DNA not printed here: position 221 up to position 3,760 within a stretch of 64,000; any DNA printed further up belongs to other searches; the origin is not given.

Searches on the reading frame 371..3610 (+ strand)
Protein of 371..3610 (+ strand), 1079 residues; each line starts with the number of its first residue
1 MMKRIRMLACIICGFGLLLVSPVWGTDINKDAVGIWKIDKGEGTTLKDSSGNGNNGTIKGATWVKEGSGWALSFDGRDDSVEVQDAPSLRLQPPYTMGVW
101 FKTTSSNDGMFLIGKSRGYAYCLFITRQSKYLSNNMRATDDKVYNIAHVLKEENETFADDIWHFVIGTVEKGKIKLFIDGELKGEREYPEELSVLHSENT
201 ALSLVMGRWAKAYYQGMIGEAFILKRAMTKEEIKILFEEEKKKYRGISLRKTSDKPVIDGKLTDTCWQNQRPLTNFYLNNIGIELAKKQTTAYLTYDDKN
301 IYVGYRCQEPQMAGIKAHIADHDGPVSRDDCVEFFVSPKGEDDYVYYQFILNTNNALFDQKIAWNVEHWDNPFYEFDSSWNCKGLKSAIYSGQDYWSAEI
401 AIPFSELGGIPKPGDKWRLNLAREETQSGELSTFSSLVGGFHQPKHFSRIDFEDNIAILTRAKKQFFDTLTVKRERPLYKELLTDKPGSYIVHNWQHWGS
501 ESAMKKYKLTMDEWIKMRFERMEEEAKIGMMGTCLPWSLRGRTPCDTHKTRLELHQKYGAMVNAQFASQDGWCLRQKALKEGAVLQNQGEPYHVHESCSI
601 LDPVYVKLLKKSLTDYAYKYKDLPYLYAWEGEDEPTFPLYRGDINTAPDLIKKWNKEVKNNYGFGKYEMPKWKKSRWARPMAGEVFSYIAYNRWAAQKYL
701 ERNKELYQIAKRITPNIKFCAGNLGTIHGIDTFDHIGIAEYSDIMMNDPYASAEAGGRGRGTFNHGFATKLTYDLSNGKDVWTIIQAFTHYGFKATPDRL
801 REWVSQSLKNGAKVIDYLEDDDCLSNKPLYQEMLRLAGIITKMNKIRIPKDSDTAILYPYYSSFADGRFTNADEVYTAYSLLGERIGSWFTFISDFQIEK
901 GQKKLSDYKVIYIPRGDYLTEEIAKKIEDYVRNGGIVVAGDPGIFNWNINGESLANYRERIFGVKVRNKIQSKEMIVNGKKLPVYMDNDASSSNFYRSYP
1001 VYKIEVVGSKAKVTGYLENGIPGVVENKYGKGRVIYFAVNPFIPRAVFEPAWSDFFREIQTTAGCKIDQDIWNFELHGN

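Call 7: search_protein_families(library=pfam, proteins=[window:371-3610:+])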
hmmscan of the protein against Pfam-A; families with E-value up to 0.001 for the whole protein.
window:371-3610:+ (1079 aa): 6 families
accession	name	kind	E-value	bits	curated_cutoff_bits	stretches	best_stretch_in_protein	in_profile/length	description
PF13385.13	Laminin_G_3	-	5.2e-15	56.3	27.6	1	75-234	1-151/151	Concanavalin A-like lectin/glucanases superfamily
PF08532.16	Glyco_hydro_42M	-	1e-10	42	25.8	1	895-1040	41-187/207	Beta-galactosidase trimerisation domain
PF06452.16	CBM9_1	-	2.2e-06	28.1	23.4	1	258-423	1-148/185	Carbohydrate family 9 binding domain-like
PF02449.21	Glyco_hydro_42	-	2.7e-06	27.4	21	1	599-817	102-334/376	Beta-galactosidase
PF16011.10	CBM9_2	-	0.00012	22.4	25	1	294-355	35-91/199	Carbohydrate-binding family 9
PF07953.20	Toxin_R_bind_N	-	0.00043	20.5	23.8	1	45-227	3-190/191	Clostridium neurotoxin, N-terminal receptor binding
